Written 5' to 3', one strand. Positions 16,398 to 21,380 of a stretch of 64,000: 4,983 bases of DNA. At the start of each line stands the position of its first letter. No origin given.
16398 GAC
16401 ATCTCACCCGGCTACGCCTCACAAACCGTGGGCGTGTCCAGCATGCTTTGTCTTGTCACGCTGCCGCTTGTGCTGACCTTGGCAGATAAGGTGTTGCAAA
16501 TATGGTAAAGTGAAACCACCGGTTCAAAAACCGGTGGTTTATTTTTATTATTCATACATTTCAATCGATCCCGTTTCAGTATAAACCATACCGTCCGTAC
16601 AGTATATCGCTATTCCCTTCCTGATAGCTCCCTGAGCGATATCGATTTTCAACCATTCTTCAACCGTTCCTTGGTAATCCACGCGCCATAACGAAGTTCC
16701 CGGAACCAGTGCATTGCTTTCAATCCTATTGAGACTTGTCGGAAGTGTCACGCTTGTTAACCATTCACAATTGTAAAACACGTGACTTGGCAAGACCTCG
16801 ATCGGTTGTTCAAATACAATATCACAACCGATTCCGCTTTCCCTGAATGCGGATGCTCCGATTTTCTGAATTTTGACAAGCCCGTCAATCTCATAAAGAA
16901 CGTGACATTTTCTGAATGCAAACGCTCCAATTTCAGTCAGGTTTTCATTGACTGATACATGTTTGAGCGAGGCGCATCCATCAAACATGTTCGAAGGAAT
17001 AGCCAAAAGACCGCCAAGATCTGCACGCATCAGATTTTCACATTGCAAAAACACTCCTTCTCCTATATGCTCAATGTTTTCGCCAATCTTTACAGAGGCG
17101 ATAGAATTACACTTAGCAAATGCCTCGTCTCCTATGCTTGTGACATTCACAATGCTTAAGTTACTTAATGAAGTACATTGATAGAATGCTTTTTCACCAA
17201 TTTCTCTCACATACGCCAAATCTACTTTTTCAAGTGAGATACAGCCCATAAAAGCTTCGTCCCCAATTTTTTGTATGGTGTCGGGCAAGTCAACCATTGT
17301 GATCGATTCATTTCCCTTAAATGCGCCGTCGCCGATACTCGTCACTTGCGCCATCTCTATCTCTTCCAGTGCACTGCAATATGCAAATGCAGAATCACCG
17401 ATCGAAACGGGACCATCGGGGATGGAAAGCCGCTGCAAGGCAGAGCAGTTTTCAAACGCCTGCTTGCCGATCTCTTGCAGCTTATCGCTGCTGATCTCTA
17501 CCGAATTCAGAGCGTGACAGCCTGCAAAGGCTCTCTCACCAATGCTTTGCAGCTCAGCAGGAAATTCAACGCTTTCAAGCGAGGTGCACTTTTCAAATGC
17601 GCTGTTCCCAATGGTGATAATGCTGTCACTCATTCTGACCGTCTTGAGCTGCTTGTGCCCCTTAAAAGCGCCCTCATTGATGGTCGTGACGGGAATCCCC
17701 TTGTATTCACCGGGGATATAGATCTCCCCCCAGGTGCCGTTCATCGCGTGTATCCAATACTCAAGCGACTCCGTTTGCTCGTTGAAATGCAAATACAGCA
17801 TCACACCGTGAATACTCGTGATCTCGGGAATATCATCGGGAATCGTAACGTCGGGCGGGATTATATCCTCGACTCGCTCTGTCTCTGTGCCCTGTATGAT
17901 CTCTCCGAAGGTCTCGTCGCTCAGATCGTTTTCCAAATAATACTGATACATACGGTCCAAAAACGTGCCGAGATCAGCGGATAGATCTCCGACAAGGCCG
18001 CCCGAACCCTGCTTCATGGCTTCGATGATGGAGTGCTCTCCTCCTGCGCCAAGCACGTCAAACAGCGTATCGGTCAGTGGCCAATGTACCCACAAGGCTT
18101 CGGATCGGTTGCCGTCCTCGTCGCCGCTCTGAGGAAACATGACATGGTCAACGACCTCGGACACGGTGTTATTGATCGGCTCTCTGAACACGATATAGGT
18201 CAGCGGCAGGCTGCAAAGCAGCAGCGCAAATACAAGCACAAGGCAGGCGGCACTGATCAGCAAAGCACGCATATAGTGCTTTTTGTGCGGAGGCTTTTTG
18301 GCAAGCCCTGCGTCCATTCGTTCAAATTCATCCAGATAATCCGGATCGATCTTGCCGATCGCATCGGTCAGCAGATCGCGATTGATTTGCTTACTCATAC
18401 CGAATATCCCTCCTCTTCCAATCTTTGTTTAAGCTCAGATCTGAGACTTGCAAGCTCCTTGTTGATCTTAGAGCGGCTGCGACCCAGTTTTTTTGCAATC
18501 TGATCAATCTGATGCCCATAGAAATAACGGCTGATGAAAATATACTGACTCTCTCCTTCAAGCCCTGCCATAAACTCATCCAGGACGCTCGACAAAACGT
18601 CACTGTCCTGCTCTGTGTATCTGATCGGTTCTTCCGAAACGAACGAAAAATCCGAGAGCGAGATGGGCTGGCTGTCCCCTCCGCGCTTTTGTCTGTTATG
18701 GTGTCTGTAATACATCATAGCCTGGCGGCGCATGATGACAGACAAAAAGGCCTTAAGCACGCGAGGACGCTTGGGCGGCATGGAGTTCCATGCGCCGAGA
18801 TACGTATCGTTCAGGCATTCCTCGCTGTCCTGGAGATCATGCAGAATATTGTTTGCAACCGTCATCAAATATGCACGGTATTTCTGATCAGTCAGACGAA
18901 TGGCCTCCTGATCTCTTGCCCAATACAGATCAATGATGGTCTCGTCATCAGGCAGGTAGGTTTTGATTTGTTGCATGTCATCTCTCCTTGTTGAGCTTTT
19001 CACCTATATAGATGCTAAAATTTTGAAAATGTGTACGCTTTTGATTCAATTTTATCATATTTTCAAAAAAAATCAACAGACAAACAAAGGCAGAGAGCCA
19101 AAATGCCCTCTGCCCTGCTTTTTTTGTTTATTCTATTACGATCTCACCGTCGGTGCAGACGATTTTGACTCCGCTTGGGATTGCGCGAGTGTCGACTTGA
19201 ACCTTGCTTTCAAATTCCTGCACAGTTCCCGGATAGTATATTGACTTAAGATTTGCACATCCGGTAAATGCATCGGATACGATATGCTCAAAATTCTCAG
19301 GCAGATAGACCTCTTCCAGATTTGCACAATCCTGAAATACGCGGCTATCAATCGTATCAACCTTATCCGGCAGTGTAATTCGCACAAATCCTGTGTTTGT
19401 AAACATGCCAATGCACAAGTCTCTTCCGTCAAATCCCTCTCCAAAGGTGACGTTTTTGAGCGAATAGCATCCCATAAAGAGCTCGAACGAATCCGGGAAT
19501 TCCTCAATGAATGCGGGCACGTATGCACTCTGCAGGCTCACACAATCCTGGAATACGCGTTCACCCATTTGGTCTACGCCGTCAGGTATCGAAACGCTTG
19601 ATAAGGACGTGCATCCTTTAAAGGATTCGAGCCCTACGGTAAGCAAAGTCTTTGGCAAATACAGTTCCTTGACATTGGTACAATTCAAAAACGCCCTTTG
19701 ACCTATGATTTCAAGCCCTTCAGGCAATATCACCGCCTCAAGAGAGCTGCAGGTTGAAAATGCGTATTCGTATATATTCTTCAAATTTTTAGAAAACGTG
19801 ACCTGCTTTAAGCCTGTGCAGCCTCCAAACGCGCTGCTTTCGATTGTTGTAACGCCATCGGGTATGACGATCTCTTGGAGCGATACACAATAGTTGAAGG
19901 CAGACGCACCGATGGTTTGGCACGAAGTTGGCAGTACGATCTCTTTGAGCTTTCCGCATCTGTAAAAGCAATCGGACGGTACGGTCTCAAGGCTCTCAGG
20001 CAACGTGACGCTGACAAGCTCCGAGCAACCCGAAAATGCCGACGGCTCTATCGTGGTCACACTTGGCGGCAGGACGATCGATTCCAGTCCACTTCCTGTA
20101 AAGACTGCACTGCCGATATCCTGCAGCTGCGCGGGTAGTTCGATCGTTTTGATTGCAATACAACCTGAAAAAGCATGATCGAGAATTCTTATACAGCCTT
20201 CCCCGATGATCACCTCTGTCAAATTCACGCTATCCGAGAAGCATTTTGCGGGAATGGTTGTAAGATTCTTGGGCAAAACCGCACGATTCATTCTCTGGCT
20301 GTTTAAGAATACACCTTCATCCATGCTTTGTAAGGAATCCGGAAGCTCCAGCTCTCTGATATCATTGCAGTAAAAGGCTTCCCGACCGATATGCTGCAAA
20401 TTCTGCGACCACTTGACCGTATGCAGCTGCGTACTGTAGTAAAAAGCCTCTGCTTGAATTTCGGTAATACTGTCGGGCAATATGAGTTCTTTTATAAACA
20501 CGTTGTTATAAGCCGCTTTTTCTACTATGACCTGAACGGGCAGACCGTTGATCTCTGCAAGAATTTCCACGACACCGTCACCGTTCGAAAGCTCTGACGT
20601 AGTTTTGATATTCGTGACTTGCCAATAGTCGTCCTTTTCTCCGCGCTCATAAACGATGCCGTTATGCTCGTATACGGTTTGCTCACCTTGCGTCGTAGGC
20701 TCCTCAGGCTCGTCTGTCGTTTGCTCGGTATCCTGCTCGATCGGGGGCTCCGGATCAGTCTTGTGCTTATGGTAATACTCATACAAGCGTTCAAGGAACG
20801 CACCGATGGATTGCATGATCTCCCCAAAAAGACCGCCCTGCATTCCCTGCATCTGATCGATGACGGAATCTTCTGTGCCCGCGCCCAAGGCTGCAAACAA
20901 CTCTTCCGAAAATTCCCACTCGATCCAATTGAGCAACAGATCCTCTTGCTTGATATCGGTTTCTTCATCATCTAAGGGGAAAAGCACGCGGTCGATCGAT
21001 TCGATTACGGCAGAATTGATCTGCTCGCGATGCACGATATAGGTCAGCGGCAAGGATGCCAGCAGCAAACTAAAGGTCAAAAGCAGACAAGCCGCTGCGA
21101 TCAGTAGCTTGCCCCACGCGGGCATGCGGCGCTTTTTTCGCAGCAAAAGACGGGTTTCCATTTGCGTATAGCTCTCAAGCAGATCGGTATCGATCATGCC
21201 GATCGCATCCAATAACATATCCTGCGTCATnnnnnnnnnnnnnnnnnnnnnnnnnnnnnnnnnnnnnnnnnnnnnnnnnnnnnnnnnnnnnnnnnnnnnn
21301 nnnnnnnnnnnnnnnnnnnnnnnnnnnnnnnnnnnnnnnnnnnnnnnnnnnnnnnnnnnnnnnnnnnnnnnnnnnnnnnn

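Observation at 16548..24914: Three tandem sigma-factor / LRR-membrane-protein modules: candidate family of transmembrane signalling pairs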

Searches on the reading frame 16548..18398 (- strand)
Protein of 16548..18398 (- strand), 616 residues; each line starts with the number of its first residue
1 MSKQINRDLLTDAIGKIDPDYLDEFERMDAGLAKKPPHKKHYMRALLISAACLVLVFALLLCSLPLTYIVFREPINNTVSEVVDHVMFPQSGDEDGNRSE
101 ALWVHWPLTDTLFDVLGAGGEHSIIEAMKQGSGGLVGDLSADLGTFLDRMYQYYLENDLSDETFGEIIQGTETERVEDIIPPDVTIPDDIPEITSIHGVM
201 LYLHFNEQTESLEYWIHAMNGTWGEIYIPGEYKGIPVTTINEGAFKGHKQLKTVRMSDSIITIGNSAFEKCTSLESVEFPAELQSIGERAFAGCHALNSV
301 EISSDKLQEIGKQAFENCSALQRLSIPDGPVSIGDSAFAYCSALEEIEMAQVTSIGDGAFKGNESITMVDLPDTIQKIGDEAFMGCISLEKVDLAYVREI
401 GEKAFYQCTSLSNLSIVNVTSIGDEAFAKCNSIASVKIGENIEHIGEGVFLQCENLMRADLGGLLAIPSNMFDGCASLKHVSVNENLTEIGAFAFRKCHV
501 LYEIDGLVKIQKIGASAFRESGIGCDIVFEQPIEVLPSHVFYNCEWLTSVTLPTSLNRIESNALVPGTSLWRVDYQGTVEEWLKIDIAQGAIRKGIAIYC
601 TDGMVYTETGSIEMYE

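Call 3: search_protein_families(library=pfam, proteins=[window:16548-18398:-], max_evalue=0.01)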
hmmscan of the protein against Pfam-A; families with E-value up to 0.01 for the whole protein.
window:16548-18398:- (616 aa): 4 families
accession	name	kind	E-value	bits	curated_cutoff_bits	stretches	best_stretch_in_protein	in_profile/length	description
PF13306.12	LRR_5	-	5.6e-84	278.8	27.7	3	238-362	1-122/127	BspA type Leucine rich repeat region (6 copies)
PF13855.12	LRR_8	-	4.3e-21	74.9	27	1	283-326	13-56/61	Leucine rich repeat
PF23952.1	LRR_EndoS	-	0.00029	21.5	27.9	0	267-326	54-113/116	Endo-beta-N-acetylglucosaminidase EndoS LRR domain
PF12799.13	LRR_4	-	0.001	19.7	27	0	388-419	2-33/44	Leucine Rich repeats (2 copies)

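Call 4: search_protein_families(library=ncbifam, proteins=[window:16548-18398:-], max_evalue=0.01)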
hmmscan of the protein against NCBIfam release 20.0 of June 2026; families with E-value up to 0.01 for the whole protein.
window:16548-18398:- (616 aa): 3 families
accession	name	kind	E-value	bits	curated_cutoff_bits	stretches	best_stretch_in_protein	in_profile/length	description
NF047961.1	adhesin_HupY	equivalog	2.8e-27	95.2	1250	3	319-450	186-318/978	leucine-rich repeat adhesin HupY/LrrG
NF045861.1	glide_Gli349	exception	4.2e-16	56.9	1750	2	237-293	2688-2743/3169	gliding machinery surface structure protein Gli349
TIGR02167.2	Liste_lipo_26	repeat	0.0063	16.2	30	0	338-347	2-11/26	PARCEL repeat-containing surface protein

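Call 83: search_protein_families(library=padloc, proteins=[window:16548-18398:-], max_evalue=0.001)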
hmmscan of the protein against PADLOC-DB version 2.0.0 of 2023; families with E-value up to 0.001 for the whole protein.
window:16548-18398:- (616 aa): 0 families

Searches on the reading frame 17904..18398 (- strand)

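Call 26: search_protein_families(library=pfam, proteins=[window:17904-18398:-], max_evalue=10)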
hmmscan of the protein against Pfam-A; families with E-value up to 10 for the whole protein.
window:17904-18398:- (165 aa): 1 family
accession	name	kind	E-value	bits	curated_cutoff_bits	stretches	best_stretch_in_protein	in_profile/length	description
PF08592.16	Anthrone_oxy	-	0.13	12.9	27.3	1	53-118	38-104/106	Anthrone oxygenase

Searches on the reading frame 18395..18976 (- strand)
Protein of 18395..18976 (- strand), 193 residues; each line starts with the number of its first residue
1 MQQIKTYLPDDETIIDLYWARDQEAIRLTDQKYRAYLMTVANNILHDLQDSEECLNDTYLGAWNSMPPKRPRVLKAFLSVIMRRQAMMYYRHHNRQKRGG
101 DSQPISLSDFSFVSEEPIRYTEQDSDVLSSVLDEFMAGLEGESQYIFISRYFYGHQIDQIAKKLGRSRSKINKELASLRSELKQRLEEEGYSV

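Call 3: search_protein_families(library=pfam, proteins=[window:18395-18976:-], max_evalue=0.01)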
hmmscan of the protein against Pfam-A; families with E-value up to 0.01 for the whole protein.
window:18395-18976:- (193 aa): 5 families
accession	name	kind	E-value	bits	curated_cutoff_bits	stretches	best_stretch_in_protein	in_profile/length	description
PF07638.17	Sigma70_ECF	-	1.1e-09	38.9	21.1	1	77-187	78-184/185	ECF sigma factor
PF04542.20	Sigma70_r2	-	1.8e-08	34.5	24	1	31-95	3-70/71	Sigma-70 region 2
PF08281.18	Sigma70_r4_2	-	2e-05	24.6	25.7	1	132-176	4-48/54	Sigma-70, region 4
PF04545.22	Sigma70_r4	-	0.0062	16.5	24.1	0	136-171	2-37/50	Sigma-70, region 4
PF06530.18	Phage_antitermQ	-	0.0083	16.5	26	0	123-184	48-108/118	Phage antitermination protein Q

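Call 4: search_protein_families(library=ncbifam, proteins=[window:18395-18976:-], max_evalue=0.01)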
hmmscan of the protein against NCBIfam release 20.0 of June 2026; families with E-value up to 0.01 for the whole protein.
window:18395-18976:- (193 aa): 36 families (the best 25 are shown)
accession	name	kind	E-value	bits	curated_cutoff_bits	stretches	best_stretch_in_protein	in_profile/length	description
TIGR02937.1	sigma70-ECF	superfamily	3.9e-15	55.8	42.9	1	31-186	8-165/165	sigma-70 family RNA polymerase sigma factor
TIGR02985.1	Sig70_bacteroi1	subfamily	1e-12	48.6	126.4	1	31-186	8-162/162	RNA polymerase sigma-70 factor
TIGR02989.1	Sig-70_gvs1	subfamily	6.9e-11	42.3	124.55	1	31-184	8-156/158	RNA polymerase sigma-70 factor, Rhodopirellula/Verrucomicrobium family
NF008888.0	PRK11922.1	equivalog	7e-10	38.9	204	1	6-189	12-199/231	RNA polymerase sigma factor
TIGR02957.1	SigX4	subfamily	5e-07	29.2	323.25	1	31-185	4-155/281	RNA polymerase sigma-70 factor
NF058625.1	sigma_PG0214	equivalog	9e-07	28.8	130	1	32-188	12-163/170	GFO_1088 family ECF-type sigma factor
TIGR02999.1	Sig-70_X6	subfamily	9.2e-07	28.9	126.15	1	81-186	81-182/183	ECF-type sigma factor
NF007227.0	PRK09645.1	subfamily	1.2e-06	28.6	202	1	47-188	36-172/177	sigma-70 family RNA polymerase sigma factor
NF009170.0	PRK12517.1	subfamily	1.2e-05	24.9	197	1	33-189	32-179/188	RNA polymerase sigma factor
NF009195.0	PRK12543.1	subfamily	1.4e-05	24.7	197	1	14-186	10-182/192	RNA polymerase sigma factor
TIGR02983.1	SigE-fam_strep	subfamily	3.7e-05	23.7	141.55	1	31-185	13-161/162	SigE family RNA polymerase sigma factor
NF007216.0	PRK09638.1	equivalog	3.7e-05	23.6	194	1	21-185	15-177/180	RNA polymerase sigma factor SigY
NF007215.0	PRK09637.1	equivalog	5e-05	23.4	212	1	31-188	8-156/181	RNA polymerase sigma factor SigZ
NF009179.0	PRK12527.1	equivalog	7.8e-05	22.8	162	1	32-178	4-145/159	RNA polymerase sigma factor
NF009189.0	PRK12537.1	equivalog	0.00022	20.8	261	1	22-179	21-178/182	RNA polymerase sigma factor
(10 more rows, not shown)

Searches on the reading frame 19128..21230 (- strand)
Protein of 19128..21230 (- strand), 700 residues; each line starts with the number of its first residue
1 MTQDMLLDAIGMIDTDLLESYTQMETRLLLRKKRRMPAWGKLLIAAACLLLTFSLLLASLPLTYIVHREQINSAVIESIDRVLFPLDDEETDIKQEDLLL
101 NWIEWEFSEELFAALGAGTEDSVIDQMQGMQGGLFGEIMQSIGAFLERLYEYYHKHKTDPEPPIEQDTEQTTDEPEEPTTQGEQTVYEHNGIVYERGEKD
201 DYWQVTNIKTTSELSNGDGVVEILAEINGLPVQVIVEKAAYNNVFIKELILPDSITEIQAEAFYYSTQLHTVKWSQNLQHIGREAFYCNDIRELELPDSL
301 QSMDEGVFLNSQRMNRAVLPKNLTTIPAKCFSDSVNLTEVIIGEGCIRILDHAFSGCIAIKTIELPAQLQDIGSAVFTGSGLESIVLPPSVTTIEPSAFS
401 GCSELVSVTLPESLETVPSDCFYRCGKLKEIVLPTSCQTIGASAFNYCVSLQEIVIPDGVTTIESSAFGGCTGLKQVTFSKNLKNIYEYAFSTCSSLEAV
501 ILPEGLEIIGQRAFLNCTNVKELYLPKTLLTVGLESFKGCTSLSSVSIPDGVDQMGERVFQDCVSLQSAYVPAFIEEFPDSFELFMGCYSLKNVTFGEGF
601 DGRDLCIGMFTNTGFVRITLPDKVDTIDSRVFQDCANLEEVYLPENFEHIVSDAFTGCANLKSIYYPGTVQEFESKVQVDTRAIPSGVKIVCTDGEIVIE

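Call 3: search_protein_families(library=pfam, proteins=[window:19128-21230:-], max_evalue=0.01)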
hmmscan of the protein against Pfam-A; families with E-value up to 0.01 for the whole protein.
window:19128-21230:- (700 aa): 2 families
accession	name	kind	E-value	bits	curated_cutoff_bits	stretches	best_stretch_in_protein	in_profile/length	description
PF13306.12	LRR_5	-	9.3e-129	423.6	27.7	5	439-566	2-126/127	BspA type Leucine rich repeat region (6 copies)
PF13855.12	LRR_8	-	2.9e-21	75.4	27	0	625-665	14-55/61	Leucine rich repeat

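Call 4: search_protein_families(library=ncbifam, proteins=[window:19128-21230:-], max_evalue=0.01)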
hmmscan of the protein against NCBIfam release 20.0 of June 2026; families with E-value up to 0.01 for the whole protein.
window:19128-21230:- (700 aa): 2 families
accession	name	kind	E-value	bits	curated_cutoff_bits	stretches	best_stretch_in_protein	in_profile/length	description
NF047961.1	adhesin_HupY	equivalog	6.3e-43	147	1250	4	450-576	187-311/978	leucine-rich repeat adhesin HupY/LrrG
NF045861.1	glide_Gli349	exception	2.3e-22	77.7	1750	4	321-385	2686-2749/3169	gliding machinery surface structure protein Gli349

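Call 51: predict_structure(alignment_id=A4)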
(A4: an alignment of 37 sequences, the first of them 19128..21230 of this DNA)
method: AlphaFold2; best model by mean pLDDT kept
length: 700 residues; sequences in the alignment: 37
mean_pLDDT: 87.9   pTM: 0.71
mean pLDDT of the five models: 87.9, 87.5, 85.3, 85.0, 84.9
residues with pLDDT >= 90: 490; 70-90: 103; 50-70: 80; < 50: 27
segments of 3 or more residues with pLDDT < 50: 160-182
pLDDT, mean of each block of 10 residues (from residue 1): 59 65 65 53 69 69 59 64 73 66 77 78 80 69 81 73 31 34 77 92 95 82 96 98 95 98 96 97 97 97 98 97 98 97 98 98 96 98 97 98 98 98 98 98 98 98 98 98 98 98 98 98 98 98 97 94 98 85 95 96 92 97 95 97 97 96 98 96 95 95
secondary structure, 60 per line:
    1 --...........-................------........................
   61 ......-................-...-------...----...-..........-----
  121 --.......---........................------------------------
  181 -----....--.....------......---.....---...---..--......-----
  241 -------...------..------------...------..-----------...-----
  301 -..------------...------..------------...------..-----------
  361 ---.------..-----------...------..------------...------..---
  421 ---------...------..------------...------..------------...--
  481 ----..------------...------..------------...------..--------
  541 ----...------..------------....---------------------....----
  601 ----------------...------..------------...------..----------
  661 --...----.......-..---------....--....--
elements in order (helices of 4 or more, strands of 3 or more residues): H3-13 H15-30 H37-66 H68-83 H106-115 H123-129 H133-156 E186-189 E192-196 E203-208 H212-216 E220-222 E230-235 E248-250 E271-273 E293-295 E316-318 E339-341 E384-386 E407-409 E430-432 E453-455 E476-478 E499-501 E522-524 E545-547 E568-571 E593-596 E617-619 E640-642 E663-665 H670-676 E689-692 E695-698

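Call 59: fold_search(model_id=the predicted structure, library=pdb)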
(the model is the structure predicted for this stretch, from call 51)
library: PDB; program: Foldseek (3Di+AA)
matches with E <= 10: 188; with E <= 0.001: 95
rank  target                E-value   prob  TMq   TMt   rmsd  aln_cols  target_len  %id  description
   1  4gt6                  1.5e-16  1.00  0.28  0.49  10.3       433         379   22  Crystal structure of a leucine rich cell surface protein (FAEPRAA2165_01021) from Faecalibacterium prausnitzii A2-165 at (released 2012-09-26)
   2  4fs7                  5.0e-16  1.00  0.32  0.53   9.9       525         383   22  Crystal structure of a leucine-rich repeat protein (BACOVA_04585) from Bacteroides ovatus ATCC 8483 at 1.19 A resolution (released 2012-09-19)
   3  4cp6                  5.6e-13  1.00  0.24  0.37  13.4       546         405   16  The Crystal structure of Pneumococcal vaccine antigen PcpA (released 2015-02-25)
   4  6nyr_B                3.2e-11  1.00  0.12  0.13  26.9       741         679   15  The crystal structure of CroV588 a novel circular LRR protein structure (released 2020-08-12)
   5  4h09_D                7.3e-11  1.00  0.26  0.43  13.2       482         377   19  Crystal structure of a leucine-rich repeat protein (EUBVEN_01088) from Eubacterium ventriosum ATCC 27560 at 2.50 A res (released 2012-10-10)
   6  4h09_E                1.1e-10  1.00  0.25  0.42  13.5       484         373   18  Crystal structure of a leucine-rich repeat protein (EUBVEN_01088) from Eubacterium ventriosum ATCC 27560 at 2.50 A res (released 2012-10-10)
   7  4h09_B                1.4e-10  1.00  0.23  0.39  14.1       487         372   17  Crystal structure of a leucine-rich repeat protein (EUBVEN_01088) from Eubacterium ventriosum ATCC 27560 at 2.50 A res (released 2012-10-10)
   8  4h09_A                1.5e-10  1.00  0.26  0.43  13.4       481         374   18  Crystal structure of a leucine-rich repeat protein (EUBVEN_01088) from Eubacterium ventriosum ATCC 27560 at 2.50 A res (released 2012-10-10)
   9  4h09_C                2.4e-10  1.00  0.26  0.43  13.3       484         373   18  Crystal structure of a leucine-rich repeat protein (EUBVEN_01088) from Eubacterium ventriosum ATCC 27560 at 2.50 A res (released 2012-10-10)
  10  4fdw                  9.6e-10  1.00  0.30  0.52  10.9       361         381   21  Crystal structure of a putative cell surface protein (BACOVA_01565) from Bacteroides ovatus ATCC 8483 at 2.05 A resoluti (released 2012-07-25)
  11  6mlx_A                2.2e-09  1.00  0.12  0.36  12.9       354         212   20  Crystal structure of T. pallidum Leucine Rich Repeat protein (TpLRR) (released 2019-07-17)
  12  6mlx_B                2.5e-09  1.00  0.12  0.36  12.8       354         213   20  Crystal structure of T. pallidum Leucine Rich Repeat protein (TpLRR) (released 2019-07-17)
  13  4fd0                  3.5e-09  1.00  0.30  0.51  12.4       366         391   22  Crystal structure of a putative cell surface protein (BACCAC_03700) from Bacteroides caccae ATCC 43185 at 2.07 A resolut (released 2012-07-25)
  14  6mlx_C                4.0e-09  1.00  0.16  0.42   8.2       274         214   22  Crystal structure of T. pallidum Leucine Rich Repeat protein (TpLRR) (released 2019-07-17)
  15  8xfs_A                1.7e-07  1.00  0.16  0.15  18.0       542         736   17  LGR4-RSPO2-ZNRF3 RING domain (1:2:2) (released 2024-12-04)
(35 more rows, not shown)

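Call 83: search_protein_families(library=padloc, proteins=[window:19128-21230:-], max_evalue=0.001)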
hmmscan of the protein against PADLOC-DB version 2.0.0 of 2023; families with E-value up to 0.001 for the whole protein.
window:19128-21230:- (700 aa): 0 families
